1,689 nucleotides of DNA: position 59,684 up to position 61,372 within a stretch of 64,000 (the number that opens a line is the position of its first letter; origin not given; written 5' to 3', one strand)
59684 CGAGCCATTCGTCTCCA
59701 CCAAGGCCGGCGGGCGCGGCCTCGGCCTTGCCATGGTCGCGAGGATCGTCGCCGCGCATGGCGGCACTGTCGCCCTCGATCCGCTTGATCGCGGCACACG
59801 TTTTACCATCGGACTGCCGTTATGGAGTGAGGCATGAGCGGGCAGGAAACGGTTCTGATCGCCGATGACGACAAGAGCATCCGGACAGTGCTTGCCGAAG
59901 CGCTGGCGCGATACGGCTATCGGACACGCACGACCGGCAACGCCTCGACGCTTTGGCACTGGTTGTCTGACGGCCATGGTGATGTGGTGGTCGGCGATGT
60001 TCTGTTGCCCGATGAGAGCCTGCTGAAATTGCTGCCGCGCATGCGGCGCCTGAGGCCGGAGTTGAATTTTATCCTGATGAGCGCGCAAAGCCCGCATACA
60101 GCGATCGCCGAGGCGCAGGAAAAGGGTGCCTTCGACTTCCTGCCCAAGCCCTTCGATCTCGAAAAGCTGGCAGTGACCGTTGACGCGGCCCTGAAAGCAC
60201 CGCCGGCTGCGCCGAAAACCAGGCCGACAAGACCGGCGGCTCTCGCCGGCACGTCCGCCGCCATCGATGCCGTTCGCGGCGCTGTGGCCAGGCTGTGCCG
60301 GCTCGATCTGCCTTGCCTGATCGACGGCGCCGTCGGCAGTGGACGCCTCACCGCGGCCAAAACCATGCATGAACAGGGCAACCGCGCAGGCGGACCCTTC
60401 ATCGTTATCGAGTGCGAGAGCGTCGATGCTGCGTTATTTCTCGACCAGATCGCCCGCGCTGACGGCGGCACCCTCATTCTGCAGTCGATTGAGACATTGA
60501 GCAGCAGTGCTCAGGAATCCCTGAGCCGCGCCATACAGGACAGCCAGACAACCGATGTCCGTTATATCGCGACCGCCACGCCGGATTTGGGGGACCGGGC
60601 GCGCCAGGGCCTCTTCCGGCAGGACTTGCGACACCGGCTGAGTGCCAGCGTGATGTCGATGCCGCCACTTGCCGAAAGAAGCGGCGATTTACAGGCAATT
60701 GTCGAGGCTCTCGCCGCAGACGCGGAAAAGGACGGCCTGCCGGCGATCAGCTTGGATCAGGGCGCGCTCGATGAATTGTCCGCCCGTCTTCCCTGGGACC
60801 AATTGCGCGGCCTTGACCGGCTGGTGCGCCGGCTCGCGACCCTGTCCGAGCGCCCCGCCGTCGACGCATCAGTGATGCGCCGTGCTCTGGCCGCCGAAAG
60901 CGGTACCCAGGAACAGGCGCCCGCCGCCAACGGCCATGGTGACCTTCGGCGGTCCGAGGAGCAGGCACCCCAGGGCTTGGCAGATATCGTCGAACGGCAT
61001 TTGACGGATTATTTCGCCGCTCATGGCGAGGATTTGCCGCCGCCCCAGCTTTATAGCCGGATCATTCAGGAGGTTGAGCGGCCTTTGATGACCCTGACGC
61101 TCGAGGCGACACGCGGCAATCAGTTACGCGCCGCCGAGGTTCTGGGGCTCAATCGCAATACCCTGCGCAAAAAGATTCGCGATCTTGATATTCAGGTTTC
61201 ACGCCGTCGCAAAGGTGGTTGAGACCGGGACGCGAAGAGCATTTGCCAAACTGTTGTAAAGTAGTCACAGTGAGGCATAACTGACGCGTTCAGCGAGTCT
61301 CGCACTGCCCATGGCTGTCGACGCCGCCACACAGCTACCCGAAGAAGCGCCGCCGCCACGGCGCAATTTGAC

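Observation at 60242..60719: NtrC orthologue with a decayed sigma-54 AAA+ core while NtrB, receiver and HTH domains are intact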

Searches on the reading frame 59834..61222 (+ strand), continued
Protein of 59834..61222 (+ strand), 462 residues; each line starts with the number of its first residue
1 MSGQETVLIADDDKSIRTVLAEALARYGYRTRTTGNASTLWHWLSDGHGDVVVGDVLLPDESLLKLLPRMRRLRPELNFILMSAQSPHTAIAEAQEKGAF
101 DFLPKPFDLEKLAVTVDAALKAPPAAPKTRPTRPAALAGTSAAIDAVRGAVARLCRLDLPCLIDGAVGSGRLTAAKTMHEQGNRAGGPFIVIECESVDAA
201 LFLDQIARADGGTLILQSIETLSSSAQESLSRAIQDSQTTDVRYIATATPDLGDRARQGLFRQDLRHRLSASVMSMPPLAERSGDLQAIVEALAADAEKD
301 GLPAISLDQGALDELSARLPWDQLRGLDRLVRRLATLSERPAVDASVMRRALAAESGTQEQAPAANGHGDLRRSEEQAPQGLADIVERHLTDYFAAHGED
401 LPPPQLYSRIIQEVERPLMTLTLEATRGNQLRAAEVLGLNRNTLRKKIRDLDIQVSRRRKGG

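Call 45: fold_search(model_id=the predicted structure, library=pdb)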
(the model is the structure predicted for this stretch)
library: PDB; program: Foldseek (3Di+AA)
matches with E <= 10: 1938; with E <= 0.001: 947
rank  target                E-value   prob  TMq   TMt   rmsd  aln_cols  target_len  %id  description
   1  5m7p_A                2.9e-27  1.00  0.44  0.46  22.9       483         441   24  Crystal structure of NtrX from Brucella abortus in complex with ADP processed with the CrystalDirect automated mountin (released 2017-01-25)
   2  5m7p_B                5.8e-27  1.00  0.43  0.45  19.1       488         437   24  Crystal structure of NtrX from Brucella abortus in complex with ADP processed with the CrystalDirect automated mountin (released 2017-01-25)
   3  5m7n_B                3.3e-26  1.00  0.43  0.46  19.0       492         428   24  Crystal structure of NtrX from Brucella abortus in complex with ATP processed with the CrystalDirect automated mountin (released 2017-01-25)
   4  5m7o_A                4.6e-26  1.00  0.42  0.44  22.8       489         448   24  Crystal structure of NtrX from Brucella abortus processed with the CrystalDirect automated mounting and cryo-cooling t (released 2017-01-25)
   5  1ny5_A                1.5e-25  1.00  0.43  0.51  14.5       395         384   24  Crystal structure of sigm54 activator (AAA+ ATPase) in the inactive state (released 2003-11-11)
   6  5m7n_A                3.9e-25  1.00  0.44  0.46  23.0       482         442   24  Crystal structure of NtrX from Brucella abortus in complex with ATP processed with the CrystalDirect automated mountin (released 2017-01-25)
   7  5m7o_B                4.6e-25  1.00  0.43  0.46  19.4       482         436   23  Crystal structure of NtrX from Brucella abortus processed with the CrystalDirect automated mounting and cryo-cooling t (released 2017-01-25)
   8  4l4u                  1.1e-24  1.00  0.43  0.50  14.7       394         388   24  Crystal structure of construct containing A. aeolicus NtrC1 receiver, central and DNA binding domains (released 2013-08-28)
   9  1ny5_B                3.9e-24  1.00  0.44  0.51  14.4       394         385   24  Crystal structure of sigm54 activator (AAA+ ATPase) in the inactive state (released 2003-11-11)
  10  3dzd_A                3.9e-23  1.00  0.43  0.52  14.1       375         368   24  Crystal structure of sigma54 activator NTRC4 in the inactive state (released 2008-11-25)
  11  7v2b_D                1.3e-22  1.00  0.41  0.50  18.9       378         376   23  Crystal Structure of VpsR display novel dimeric architecture and c-di-GMP binding: mechanistic implications in oligome (released 2022-04-06)
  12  5ep0                  8.1e-22  1.00  0.42  0.50  15.6       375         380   24  Quorum-Sensing Signal Integrator LuxO - Receiver+Catalytic Domains (released 2016-04-20)
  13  7v2b_A                1.8e-20  1.00  0.42  0.51  19.7       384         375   21  Crystal Structure of VpsR display novel dimeric architecture and c-di-GMP binding: mechanistic implications in oligome (released 2022-04-06)
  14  8p53_E                1.9e-19  1.00  0.41  0.49  15.8       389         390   24  Cryo-EM structure of the c-di-GMP-free FleQ-FleN master regulator complex of P. aeruginosa (released 2023-12-13)
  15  8p53_D                2.9e-19  1.00  0.43  0.52  19.3       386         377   24  Cryo-EM structure of the c-di-GMP-free FleQ-FleN master regulator complex of P. aeruginosa (released 2023-12-13)
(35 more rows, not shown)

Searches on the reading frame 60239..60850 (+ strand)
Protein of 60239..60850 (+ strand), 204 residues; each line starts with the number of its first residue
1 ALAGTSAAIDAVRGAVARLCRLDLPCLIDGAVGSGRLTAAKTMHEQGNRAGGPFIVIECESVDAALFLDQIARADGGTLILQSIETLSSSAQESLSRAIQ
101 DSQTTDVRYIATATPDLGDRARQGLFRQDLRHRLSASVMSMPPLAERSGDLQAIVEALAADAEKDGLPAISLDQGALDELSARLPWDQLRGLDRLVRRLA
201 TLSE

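Call 27: search_protein_representatives(alignment_id=A2)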
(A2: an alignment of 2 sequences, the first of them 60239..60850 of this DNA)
Query: 2 sequences, 217 profile positions. Proteins with E-value up to 0.001 (for the whole library): 145055; up to 1e-10: 92184; up to 1e-30: 2974. The best 150 are listed.
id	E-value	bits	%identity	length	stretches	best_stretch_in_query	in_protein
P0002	2.5e-121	419.5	-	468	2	1-217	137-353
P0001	5.2e-104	362.9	-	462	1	3-217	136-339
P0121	8.3e-83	293.6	-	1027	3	4-211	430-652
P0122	3.3e-76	272.0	-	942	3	2-209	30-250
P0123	4.5e-59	216.0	-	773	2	3-214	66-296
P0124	6.3e-59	215.5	-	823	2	3-212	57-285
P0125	1.1e-58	214.7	-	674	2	4-216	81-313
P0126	1.6e-58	214.2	-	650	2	8-213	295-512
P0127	1.8e-57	210.7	-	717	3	4-213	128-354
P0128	3.9e-54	199.8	-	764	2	3-216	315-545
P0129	2.4e-53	197.2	-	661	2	15-217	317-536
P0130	3.6e-50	186.9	-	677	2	13-211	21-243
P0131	3.0e-49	183.9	-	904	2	4-212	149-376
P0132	3.2e-49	183.8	-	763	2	3-215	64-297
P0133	1.4e-48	181.7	-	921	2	4-212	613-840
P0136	5.1e-48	179.8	-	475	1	2-216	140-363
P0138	5.0e-46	173.3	-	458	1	2-214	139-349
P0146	3.4e-41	157.5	-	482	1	2-215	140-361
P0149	2.4e-40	154.8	-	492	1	3-214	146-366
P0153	1.5e-39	152.2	-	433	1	1-215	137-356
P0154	1.6e-39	152.1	-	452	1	3-216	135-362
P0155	1.8e-39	151.9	-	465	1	2-215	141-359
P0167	3.4e-38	147.7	-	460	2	21-214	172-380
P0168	3.4e-38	147.7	-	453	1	3-216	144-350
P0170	3.5e-38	147.7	-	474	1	2-213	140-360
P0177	7.4e-38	146.6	-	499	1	4-214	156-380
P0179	8.8e-38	146.4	-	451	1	4-214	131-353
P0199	3.8e-37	144.3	-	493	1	4-214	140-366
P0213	1.2e-36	142.7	-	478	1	2-213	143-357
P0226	1.8e-36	142.1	-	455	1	4-215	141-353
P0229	1.9e-36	142.0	-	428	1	4-212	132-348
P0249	4.4e-36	140.8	-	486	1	4-216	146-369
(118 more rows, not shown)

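Call 46: list_cluster_members(proteins=[P0136, P0138, P0146, P0149, P0155, P0168, P0170, P0213, P0226, P0153])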
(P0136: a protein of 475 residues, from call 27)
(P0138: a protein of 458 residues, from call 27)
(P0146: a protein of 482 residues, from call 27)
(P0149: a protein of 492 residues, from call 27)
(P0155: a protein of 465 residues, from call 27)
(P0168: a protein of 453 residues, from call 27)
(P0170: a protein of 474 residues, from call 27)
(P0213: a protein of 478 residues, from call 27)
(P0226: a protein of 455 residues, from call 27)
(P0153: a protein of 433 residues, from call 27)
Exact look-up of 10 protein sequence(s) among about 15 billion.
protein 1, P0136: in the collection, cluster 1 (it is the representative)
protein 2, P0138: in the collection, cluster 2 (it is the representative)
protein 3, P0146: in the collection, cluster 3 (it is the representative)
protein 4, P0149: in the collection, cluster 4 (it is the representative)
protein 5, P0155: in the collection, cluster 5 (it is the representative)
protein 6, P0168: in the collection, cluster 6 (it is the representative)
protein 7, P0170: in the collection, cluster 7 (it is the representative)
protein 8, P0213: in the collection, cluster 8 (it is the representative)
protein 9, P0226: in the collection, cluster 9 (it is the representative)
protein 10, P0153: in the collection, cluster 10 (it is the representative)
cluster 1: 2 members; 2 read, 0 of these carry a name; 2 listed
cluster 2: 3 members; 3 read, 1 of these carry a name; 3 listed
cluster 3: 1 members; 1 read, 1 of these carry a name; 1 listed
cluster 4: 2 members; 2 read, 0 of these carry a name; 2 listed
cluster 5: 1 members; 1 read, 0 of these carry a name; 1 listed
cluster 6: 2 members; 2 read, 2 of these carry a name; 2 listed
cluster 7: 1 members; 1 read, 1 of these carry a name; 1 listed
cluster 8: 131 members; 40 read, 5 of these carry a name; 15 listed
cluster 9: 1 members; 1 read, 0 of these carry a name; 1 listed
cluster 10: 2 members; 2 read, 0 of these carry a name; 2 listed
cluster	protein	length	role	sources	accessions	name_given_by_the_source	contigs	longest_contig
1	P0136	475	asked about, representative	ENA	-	-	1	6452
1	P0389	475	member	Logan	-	-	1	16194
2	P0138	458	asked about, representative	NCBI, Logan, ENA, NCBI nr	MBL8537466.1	MAG: sigma 54-interacting transcriptional regulator [Hyphomonadaceae bacterium] | sigma 54-interacting transcriptional regulator [Hyphomonadaceae bacterium]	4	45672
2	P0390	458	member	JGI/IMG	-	-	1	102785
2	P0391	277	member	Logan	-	-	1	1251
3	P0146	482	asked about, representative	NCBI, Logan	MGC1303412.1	MAG: sigma 54-interacting transcriptional regulator [Caulobacteraceae bacterium]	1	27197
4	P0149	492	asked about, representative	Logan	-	-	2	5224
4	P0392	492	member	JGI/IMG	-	-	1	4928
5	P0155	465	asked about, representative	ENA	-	-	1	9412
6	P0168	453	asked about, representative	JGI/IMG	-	two-component system, NtrC family, nitrogen regulation response regulator GlnG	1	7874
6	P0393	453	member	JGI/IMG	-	two-component system, NtrC family, nitrogen regulation response regulator GlnG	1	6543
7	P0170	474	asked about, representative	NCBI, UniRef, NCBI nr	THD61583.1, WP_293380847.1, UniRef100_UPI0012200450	sigma-54 dependent transcriptional regulator [Phenylobacterium sp.] | sigma-54-dependent transcriptional regulator n=1 Tax=Phenylobacterium sp. TaxID=1871053 ...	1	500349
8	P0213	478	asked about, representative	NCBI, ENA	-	-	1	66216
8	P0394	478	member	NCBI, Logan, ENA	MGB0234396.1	MAG: response regulator [Candidatus Puniceispirillaceae bacterium]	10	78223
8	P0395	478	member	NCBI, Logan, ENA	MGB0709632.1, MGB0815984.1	MAG: response regulator [Candidatus Puniceispirillaceae bacterium]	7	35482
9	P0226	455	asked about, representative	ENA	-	-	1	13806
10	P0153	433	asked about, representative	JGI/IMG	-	-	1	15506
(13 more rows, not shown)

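Call 64: list_cluster_members(proteins=[P0154, P0229, P0249, P0177, P0199, P0167, P0179, P0155, P0226, P0149])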
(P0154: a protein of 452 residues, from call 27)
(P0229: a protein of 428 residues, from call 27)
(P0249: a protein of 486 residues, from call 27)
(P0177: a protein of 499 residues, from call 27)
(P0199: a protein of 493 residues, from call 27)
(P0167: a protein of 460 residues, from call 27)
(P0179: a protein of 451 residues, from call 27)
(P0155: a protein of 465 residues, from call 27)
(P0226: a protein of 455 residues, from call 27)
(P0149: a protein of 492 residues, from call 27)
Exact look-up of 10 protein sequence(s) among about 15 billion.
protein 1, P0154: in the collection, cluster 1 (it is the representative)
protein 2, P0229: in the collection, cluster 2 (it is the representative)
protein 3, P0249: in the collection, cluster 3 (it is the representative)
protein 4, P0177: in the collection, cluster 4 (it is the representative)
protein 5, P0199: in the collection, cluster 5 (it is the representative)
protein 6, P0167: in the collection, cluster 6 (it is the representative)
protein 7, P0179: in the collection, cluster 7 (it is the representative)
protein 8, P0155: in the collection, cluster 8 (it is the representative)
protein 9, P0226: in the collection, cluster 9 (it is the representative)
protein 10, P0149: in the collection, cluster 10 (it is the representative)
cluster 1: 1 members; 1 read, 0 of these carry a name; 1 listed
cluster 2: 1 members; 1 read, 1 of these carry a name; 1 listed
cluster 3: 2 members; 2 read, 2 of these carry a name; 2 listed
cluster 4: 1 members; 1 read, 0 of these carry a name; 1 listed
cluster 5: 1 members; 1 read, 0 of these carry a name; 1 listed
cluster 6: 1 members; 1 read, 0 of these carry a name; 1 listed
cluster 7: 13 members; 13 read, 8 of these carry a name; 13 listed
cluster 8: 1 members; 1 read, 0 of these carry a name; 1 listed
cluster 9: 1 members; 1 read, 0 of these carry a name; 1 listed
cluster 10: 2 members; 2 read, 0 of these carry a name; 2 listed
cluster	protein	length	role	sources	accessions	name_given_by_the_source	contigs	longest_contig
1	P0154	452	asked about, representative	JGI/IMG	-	-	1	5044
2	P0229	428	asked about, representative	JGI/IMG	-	DNA-binding NtrC family response regulator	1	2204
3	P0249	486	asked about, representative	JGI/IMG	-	DNA-binding NtrC family response regulator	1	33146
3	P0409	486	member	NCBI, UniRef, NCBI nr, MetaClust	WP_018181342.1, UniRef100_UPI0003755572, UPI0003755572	sigma-54-dependent transcriptional regulator [Kaistia granuli] | sigma-54-dependent transcriptional regulator n=1 Tax=Kaistia granuli TaxID=363259 ... | sigma-54 dependent transcriptional regulator [Kaistia granuli]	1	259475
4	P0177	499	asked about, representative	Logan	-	-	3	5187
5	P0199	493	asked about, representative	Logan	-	-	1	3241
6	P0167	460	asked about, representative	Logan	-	-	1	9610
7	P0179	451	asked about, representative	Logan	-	-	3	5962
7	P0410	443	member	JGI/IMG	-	DNA-binding NtrC family response regulator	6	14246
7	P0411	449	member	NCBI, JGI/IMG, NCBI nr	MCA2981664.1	MAG: sigma 54-dependent Fis family transcriptional regulator [Myxococcaceae bacterium] | DNA-binding NtrC family response regulator | sigma 54-dependent Fis family transcriptional regulator [Myxococcaceae bacterium]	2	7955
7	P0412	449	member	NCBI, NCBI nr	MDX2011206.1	MAG: sigma 54-interacting transcriptional regulator [Myxococcaceae bacterium] | sigma 54-interacting transcriptional regulator [Myxococcaceae bacterium]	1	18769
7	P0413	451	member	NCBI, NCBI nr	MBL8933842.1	MAG: sigma 54-dependent Fis family transcriptional regulator [Archangium sp.] | sigma 54-dependent Fis family transcriptional regulator [Archangium sp.]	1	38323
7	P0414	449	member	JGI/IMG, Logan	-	DNA-binding NtrC family response regulator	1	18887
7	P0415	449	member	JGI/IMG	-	DNA-binding NtrC family response regulator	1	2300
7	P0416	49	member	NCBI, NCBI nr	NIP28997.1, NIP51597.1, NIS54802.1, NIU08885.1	MAG: GTP-binding protein [Phycisphaerae bacterium] | GTP-binding protein [Phycisphaerae bacterium]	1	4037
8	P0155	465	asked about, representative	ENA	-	-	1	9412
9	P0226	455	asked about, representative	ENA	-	-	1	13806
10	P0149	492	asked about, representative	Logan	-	-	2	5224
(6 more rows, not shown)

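Call 65: find_encoding_contigs(protein=P0213, flank=6000, max_places=1)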
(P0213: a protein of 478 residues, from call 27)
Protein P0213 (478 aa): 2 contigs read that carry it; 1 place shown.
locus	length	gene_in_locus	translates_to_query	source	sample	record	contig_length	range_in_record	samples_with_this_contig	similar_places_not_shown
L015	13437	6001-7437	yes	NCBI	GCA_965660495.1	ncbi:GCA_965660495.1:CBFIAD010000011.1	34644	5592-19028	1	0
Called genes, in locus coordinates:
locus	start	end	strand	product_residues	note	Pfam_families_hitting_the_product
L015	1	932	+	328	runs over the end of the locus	PF16881:LIAS_N, PF04055:Radical_SAM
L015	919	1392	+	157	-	PF10604:Polyketide_cyc2, PF03364:Polyketide_cyc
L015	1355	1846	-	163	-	PF02464:CinA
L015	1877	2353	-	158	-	PF04608:PgpA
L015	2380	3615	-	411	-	PF01128:IspD, PF12804:NTP_transf_3 (weak), PF02542:YgbB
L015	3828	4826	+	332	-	PF01207:Dus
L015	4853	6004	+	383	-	PF00512:HisKA, PF02518:HATPase_c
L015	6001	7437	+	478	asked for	PF00072:Response_reg, PF00158:Sigma54_activat, PF14532:Sigma54_activ_2, PF25601:AAA_lid_14, PF02954:HTH_8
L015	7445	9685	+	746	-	PF19312:NtrY_N, PF00672:HAMP, PF00989:PAS, PF00512:HisKA (weak), PF02518:HATPase_c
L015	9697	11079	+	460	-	PF00072:Response_reg, PF00158:Sigma54_activat, PF13191:AAA_16 (weak), PF14532:Sigma54_activ_2, PF25601:AAA_lid_14, PF02954:HTH_8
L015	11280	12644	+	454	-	PF00070:Pyr_redox (faint), PF01210:NAD_Gly3P_dh_N (faint), PF01266:DAO (weak), PF01408:GFO_IDH_MocA (faint), PF02254:TrkA_N, PF02080:TrkA_C, PF02254:TrkA_N, PF02080:TrkA_C, +9 more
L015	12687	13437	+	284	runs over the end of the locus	PF01063:Aminotran_4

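Call 66: find_encoding_contigs(protein=P0154, flank=6000, max_places=1)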
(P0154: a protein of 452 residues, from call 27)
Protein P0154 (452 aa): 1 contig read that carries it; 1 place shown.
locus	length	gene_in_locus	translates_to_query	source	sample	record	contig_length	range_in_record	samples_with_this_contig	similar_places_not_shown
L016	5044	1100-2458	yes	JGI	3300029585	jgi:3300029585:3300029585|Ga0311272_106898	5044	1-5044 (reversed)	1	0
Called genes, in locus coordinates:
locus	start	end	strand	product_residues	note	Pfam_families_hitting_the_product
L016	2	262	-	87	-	?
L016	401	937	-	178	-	PF00578:AhpC-TSA, PF08534:Redoxin, PF00085:Thioredoxin, PF13098:Thioredoxin_2 (weak), PF13905:Thioredoxin_8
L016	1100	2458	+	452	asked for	PF00072:Response_reg, PF00158:Sigma54_activat, PF14532:Sigma54_activ_2, PF25601:AAA_lid_14, PF02954:HTH_8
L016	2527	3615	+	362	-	-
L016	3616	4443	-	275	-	PF00590:TP_methylase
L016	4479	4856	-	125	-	PF02021:UPF0102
